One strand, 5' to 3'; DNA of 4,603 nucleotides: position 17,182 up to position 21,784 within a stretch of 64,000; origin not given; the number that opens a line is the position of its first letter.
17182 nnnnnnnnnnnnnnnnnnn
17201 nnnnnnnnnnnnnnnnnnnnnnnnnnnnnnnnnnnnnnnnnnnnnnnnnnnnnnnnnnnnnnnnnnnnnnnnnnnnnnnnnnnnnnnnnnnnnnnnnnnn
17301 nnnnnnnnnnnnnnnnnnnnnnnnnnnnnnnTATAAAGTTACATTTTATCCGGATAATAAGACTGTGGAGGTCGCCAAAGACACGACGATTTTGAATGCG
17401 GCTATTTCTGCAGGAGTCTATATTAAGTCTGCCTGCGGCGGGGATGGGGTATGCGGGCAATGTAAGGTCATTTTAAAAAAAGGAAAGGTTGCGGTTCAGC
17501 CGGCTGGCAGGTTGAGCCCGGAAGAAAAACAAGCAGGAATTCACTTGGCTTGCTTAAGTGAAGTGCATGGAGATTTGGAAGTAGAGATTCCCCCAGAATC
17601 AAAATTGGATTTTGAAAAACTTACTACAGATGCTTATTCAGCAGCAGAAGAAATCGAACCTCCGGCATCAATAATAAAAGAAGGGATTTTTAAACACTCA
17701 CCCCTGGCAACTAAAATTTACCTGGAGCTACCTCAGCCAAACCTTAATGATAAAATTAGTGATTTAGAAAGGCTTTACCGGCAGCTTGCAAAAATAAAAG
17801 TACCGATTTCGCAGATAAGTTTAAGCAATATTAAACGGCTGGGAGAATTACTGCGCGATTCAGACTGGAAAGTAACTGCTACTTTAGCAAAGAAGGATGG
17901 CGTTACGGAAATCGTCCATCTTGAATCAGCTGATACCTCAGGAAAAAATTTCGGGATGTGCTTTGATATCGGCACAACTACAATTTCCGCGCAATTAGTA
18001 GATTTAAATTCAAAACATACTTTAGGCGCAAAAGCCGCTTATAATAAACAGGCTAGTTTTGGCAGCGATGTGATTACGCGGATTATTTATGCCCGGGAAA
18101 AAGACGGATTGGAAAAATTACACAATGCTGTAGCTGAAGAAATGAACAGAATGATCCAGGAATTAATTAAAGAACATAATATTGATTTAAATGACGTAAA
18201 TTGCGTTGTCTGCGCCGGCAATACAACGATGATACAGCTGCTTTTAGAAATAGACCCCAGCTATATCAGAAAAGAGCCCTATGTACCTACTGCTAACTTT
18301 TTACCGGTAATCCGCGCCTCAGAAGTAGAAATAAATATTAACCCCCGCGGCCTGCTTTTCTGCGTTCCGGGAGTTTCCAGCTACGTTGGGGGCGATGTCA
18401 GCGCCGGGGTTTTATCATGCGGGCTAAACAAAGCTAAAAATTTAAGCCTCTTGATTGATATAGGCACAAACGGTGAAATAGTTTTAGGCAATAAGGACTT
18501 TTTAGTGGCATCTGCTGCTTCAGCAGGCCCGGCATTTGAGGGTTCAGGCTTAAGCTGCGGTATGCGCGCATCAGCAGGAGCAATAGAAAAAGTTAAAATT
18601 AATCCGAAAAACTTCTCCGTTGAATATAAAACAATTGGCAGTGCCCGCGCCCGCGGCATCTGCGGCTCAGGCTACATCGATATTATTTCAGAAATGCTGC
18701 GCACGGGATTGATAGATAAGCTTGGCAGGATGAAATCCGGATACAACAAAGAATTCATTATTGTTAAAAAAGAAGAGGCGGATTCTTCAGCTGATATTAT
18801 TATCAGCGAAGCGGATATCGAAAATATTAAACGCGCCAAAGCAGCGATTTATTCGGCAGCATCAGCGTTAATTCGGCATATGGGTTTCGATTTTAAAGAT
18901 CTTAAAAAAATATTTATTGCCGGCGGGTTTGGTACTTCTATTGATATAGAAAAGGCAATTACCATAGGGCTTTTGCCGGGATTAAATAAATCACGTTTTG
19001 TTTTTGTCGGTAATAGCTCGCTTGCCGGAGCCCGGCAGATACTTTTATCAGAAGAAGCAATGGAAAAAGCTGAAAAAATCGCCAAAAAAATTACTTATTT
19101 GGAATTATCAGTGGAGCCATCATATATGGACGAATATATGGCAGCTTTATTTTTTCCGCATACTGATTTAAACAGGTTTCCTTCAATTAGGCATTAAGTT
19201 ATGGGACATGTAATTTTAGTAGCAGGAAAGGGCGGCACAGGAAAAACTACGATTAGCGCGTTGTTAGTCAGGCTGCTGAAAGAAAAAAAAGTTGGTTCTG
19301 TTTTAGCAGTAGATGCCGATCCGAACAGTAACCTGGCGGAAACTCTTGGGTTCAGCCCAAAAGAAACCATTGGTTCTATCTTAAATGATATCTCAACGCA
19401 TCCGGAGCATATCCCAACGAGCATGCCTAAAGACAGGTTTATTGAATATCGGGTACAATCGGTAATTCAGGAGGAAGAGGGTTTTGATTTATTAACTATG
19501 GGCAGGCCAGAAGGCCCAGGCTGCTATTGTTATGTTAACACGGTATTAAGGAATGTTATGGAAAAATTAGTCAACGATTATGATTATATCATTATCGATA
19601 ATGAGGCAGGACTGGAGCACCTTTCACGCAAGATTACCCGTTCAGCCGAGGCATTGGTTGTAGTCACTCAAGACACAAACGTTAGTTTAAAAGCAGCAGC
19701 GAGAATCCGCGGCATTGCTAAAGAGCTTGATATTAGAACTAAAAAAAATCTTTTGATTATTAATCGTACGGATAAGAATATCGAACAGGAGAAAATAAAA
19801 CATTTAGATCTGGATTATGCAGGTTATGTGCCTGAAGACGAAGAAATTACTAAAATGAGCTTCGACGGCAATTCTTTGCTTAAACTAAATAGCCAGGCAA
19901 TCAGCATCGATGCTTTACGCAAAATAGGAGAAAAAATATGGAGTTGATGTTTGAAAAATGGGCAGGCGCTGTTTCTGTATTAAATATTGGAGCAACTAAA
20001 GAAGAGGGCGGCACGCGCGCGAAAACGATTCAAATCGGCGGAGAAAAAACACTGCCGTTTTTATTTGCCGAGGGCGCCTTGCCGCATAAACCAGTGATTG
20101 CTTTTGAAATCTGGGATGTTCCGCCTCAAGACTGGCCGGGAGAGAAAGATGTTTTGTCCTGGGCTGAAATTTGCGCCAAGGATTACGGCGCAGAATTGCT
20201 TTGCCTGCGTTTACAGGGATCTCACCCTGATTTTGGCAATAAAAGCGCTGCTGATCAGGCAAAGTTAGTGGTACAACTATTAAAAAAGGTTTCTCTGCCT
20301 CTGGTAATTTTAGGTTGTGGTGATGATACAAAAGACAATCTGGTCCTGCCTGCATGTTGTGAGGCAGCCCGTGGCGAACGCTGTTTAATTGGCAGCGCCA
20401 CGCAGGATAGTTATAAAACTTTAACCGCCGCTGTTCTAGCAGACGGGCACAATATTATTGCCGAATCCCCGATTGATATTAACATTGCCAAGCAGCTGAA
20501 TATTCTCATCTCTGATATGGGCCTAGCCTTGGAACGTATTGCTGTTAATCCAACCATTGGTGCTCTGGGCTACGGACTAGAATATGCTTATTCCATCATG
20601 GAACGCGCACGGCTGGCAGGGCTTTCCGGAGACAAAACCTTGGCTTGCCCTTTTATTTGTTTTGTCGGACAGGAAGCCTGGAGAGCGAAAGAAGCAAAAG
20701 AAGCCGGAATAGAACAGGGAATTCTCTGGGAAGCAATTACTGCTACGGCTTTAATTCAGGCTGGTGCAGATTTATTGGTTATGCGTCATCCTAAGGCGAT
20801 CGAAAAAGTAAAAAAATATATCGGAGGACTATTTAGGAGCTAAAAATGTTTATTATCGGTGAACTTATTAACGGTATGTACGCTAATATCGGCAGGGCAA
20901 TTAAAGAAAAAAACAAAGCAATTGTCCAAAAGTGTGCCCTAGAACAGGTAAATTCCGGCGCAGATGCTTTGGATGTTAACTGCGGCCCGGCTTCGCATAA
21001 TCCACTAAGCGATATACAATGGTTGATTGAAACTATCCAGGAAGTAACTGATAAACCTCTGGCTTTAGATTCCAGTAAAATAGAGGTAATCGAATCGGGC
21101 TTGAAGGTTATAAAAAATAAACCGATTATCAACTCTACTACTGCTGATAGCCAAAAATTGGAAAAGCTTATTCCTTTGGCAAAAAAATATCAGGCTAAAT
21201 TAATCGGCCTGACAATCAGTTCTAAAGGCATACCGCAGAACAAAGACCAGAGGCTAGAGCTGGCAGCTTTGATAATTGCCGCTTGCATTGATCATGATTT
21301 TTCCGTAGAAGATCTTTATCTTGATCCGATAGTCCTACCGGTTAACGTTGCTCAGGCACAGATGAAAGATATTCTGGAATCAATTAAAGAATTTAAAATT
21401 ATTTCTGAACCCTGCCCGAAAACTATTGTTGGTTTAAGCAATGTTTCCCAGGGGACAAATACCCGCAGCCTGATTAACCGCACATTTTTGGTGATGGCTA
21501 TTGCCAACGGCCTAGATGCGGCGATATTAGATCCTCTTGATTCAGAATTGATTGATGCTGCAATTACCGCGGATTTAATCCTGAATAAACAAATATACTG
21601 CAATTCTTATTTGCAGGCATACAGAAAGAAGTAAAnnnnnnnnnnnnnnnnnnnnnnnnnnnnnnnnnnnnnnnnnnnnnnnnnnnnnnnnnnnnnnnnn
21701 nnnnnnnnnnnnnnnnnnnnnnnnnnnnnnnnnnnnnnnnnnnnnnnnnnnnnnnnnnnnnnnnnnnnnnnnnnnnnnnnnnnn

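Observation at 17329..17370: RACo-like gene: conserved ferredoxin N-terminus encoded upstream of any canonical start codon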

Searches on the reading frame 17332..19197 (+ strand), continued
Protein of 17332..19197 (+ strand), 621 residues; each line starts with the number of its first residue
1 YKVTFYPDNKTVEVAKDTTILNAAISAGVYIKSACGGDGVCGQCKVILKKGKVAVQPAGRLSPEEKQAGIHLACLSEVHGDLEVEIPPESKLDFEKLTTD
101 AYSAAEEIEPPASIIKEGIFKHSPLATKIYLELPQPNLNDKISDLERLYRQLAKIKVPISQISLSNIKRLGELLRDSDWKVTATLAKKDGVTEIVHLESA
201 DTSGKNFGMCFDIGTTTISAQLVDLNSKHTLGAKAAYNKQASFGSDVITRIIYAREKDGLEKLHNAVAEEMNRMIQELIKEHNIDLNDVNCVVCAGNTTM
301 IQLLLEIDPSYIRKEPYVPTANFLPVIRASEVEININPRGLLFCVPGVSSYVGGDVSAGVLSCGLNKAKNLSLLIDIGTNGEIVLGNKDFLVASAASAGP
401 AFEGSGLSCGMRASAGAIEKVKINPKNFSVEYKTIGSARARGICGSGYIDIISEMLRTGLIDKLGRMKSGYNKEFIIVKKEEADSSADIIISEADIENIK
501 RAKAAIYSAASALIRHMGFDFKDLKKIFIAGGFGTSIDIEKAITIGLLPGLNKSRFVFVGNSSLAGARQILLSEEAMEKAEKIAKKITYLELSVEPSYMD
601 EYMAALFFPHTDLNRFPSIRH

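Call 41: search_solved_structures(query=P0001, show_alignments=1)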
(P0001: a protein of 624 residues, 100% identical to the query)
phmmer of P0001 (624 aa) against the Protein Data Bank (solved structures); distinct sequences matched with E-value up to 0.001: 16.
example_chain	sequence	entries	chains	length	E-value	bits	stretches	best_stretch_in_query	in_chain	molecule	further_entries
3zyy_X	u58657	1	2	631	3.2e-166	557.6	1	1-622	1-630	IRON-SULFUR CLUSTER BINDING PROTEIN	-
4c1n_K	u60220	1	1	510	3.8e-143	481.4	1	126-622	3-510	IRON-SULFUR CLUSTER BINDING PROTEIN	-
4c1n_I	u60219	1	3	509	4.5e-143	481.2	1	127-622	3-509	IRON-SULFUR CLUSTER BINDING PROTEIN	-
8a1t_F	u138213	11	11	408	4.2e-10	42.1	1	19-92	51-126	Na(+)-translocating NADH-quinone reductase subunit F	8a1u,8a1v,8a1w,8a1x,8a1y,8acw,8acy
7xk3_F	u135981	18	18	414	4.3e-10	42.1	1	19-92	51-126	Na(+)-translocating NADH-quinone reductase subunit F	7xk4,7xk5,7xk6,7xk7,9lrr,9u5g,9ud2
1jq4_A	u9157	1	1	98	4e-06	29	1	14-90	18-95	METHANE MONOOXYGENASE COMPONENT C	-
3p63_A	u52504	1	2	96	9.9e-06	27.7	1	4-94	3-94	Ferredoxin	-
3ah7_A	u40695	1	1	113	2.3e-05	26.5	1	8-91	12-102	[2Fe-2S]ferredoxin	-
5ogx_A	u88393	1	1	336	3.9e-05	25.8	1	14-89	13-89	Cytochrome P450 reductase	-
1rfk_A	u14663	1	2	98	6.5e-05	25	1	11-94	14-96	Ferredoxin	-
4itk_A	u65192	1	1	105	9.9e-05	24.4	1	4-96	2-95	Apoferredoxin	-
7s3d_X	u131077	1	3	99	0.00021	23.3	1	3-88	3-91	2Fe-2S ferredoxin-type domain-containing protein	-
7akt_A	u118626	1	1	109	0.00023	23.2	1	3-90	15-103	Ferredoxin, chloroplastic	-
2pvg_C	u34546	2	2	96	0.00052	22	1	9-93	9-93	Ferredoxin-1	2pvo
1off_A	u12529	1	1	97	0.00057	21.9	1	8-93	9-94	FERREDOXIN I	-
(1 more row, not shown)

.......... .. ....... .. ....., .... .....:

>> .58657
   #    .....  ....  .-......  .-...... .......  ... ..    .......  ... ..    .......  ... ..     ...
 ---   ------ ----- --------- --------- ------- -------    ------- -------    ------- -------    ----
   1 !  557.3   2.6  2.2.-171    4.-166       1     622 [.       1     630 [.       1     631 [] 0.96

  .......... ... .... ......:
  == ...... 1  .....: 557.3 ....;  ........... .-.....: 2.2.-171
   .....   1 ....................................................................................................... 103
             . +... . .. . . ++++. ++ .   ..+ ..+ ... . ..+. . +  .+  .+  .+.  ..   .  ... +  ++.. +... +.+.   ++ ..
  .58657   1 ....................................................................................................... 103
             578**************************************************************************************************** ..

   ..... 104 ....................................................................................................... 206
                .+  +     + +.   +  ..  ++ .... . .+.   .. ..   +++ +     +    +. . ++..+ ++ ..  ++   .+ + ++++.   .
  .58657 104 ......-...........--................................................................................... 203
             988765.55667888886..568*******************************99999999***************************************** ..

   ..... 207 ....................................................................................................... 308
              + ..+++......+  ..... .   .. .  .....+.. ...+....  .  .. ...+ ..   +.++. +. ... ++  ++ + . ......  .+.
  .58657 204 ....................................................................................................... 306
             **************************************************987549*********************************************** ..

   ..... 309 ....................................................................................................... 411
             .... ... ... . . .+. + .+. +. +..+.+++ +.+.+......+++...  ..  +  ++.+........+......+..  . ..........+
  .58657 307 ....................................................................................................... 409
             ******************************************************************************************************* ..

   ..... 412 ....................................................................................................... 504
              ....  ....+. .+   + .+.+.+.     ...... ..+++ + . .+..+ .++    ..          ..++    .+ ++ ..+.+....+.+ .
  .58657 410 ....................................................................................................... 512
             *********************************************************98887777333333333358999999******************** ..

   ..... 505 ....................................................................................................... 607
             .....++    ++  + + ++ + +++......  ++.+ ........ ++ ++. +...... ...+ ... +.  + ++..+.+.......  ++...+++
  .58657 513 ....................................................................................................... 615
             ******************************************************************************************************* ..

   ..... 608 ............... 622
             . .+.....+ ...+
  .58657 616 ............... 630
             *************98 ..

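Call 42: find_encoding_contigs(protein=window:17365-19197:+, flank=2000, max_places=6)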
Protein window:17365-19197:+ (610 aa): no gene with exactly this product is on record in the collection.

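Call 59: find_encoding_contigs(protein=P0001, flank=10000, max_places=2)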
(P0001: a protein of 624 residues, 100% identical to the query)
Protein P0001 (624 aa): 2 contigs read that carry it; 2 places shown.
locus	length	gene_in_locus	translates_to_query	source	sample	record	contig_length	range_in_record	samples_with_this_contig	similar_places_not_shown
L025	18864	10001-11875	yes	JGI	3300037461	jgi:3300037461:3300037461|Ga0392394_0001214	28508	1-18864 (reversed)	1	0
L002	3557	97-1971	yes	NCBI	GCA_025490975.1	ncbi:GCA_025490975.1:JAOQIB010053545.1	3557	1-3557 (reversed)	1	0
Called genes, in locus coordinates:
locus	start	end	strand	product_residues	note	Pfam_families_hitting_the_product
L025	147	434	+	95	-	PF02686:GatC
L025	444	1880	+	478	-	PF01425:Amidase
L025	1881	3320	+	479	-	PF02934:GatB_N, PF02637:GatB_Yqey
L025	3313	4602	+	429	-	PF22694:CtpB_N-like, PF00595:PDZ (weak), PF13180:PDZ_2, PF17820:PDZ_6, PF03572:Peptidase_S41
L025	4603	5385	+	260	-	PF04748:Polysacc_deac_2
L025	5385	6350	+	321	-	PF00814:TsaD, PF22521:HypF_C_2, PF02543:Carbam_trans_N (weak)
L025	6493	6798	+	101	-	PF02308:MgtC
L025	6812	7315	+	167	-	PF04519:Bactofilin, PF12728:HTH_17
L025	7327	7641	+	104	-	PF12728:HTH_17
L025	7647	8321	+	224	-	PF00731:AIRC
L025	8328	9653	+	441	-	PF04060:FeS, PF03599:CdhD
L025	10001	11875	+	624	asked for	PF00111:Fer2, PF17650:RACo_linker, PF17651:Raco_middle, PF14574:RACo_C_ter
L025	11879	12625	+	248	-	PF00142:Fer4_NifH (weak), PF01656:CbiA, PF02374:ArsA_ATPase (weak), PF06564:CBP_BcsQ (faint), PF10609:ParA (faint), PF13614:AAA_31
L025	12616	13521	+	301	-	PF03599:CdhD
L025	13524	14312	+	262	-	PF03599:CdhD (weak), PF00809:Pterin_bind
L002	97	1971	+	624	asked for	PF00111:Fer2, PF17650:RACo_linker, PF17651:Raco_middle, PF14574:RACo_C_ter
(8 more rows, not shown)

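Call 64: predict_structure(alignment_id=A5)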
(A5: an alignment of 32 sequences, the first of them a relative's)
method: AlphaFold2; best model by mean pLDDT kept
length: 624 residues; sequences in the alignment: 32
mean_pLDDT: 64.9   pTM: 0.49
mean pLDDT of the five models: 64.9, 63.4, 55.7, 54.4, 53.9
residues with pLDDT >= 90: 18; 70-90: 280; 50-70: 195; < 50: 131
segments of 3 or more residues with pLDDT < 50: 37-45, 97-127, 312-326, 349-357, 399-415, 565-577, 593-616, 618-624
pLDDT, mean of each block of 10 residues (from residue 1): 84 85 75 52 56 77 63 78 88 58 23 27 48 82 74 72 59 74 79 68 77 62 65 57 56 61 78 85 84 68 63 40 44 75 60 40 70 81 67 66 36 50 85 83 73 85 79 69 80 71 60 69 87 64 78 82 49 45 60 39 33 38 36
secondary structure, 60 per line:
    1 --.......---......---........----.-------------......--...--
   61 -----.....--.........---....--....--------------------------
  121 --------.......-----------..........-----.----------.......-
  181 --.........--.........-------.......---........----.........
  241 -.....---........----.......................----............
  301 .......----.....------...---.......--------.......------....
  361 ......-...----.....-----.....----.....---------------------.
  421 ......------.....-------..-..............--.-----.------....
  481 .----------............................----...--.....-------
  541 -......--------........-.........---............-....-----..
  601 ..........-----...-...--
elements in order: E3-9 E13-18 H23-29 E48-53 E56-58 H66-70 E73-75 E79-81 E85-88 E129-135 H147-156 H173-179 E183-191 E194-202 E210-216 E220-227 E232-240 H242-246 H250-257 H262-284 E292-300 H301-307 H312-316 E329-331 H332-335 E344-350 H357-366 E375-379 E385-389 E394-398 E420-426 E433-437 H448-461 E477-481 E492-495 H496-519 E529-533 H542-547 E559-563 H565-573 H577-588 E590-593 H599-610

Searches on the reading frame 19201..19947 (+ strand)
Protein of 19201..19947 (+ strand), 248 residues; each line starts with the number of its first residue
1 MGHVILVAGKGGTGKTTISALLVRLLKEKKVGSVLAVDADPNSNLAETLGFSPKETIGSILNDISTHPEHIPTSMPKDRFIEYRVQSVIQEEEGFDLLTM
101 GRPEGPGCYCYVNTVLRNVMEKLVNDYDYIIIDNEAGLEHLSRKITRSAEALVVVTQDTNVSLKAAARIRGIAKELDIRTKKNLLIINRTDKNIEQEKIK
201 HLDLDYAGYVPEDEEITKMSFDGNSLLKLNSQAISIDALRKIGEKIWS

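Call 6: search_protein_families(library=pfam, proteins=[window:19201-19947:+])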
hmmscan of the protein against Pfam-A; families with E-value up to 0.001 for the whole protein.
window:19201-19947:+ (248 aa): 7 families
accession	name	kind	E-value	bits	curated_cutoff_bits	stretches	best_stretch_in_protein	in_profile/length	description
PF13614.12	AAA_31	-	9.2e-16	58.7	27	1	6-184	6-175/177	AAA domain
PF01656.29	CbiA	-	2.7e-14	53.6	25.4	1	5-224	2-123/125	CobQ/CobB/MinD/ParA nucleotide binding domain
PF10609.15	ParA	-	1.8e-07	31.3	27.1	0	4-40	5-41/246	NUBPL iron-transfer P-loop NTPase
PF00142.24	Fer4_NifH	-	3.8e-07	30.3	25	1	5-246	3-244/271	4Fe-4S iron sulfur cluster binding proteins, NifH/frxC family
PF02374.21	ArsA_ATPase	-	2.4e-06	27.4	24.3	1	4-56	3-54/305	Anion-transporting ATPase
PF06564.18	CBP_BcsQ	-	3.1e-06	27.3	21.3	0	110-171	99-161/234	Cellulose biosynthesis protein BcsQ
PF09140.17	MipZ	-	7.7e-05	22.6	20.7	0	115-176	88-149/262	ATPase MipZ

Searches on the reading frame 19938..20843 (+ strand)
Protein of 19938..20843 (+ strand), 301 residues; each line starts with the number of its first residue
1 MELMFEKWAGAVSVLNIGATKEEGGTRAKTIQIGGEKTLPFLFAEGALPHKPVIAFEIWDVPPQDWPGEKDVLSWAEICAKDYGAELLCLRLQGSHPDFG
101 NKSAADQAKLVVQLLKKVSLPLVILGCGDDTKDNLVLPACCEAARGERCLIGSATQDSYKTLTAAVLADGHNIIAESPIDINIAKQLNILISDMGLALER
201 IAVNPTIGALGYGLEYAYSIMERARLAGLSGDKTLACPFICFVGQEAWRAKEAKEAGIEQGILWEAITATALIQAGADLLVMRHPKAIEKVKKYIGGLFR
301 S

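Call 6: search_protein_families(library=pfam, proteins=[window:19938-20843:+])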
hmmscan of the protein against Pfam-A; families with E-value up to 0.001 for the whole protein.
window:19938-20843:+ (301 aa): 1 family
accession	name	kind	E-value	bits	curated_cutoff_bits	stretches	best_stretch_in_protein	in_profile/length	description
PF03599.22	CdhD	-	1e-34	120.4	24.8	1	25-284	5-242/387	CO dehydrogenase/acetyl-CoA synthase delta subunit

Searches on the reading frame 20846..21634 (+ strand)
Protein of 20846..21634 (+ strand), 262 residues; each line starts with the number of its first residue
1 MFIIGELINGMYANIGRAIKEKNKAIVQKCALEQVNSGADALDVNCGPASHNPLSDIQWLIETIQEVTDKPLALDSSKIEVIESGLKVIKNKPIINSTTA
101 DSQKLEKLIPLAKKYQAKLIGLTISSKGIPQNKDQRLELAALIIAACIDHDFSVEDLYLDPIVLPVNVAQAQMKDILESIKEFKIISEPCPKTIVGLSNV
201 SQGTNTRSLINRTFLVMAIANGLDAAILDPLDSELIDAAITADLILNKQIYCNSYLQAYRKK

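Call 6: search_protein_families(library=pfam, proteins=[window:20846-21634:+])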
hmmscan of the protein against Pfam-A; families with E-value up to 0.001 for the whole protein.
window:20846-21634:+ (262 aa): 2 families
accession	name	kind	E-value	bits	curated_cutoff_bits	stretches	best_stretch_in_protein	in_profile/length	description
PF00809.28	Pterin_bind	-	1e-19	71.6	25.5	1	29-228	25-243/244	Pterin binding enzyme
PF03599.22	CdhD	-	3.2e-07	29.9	24.8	1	17-165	46-180/387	CO dehydrogenase/acetyl-CoA synthase delta subunit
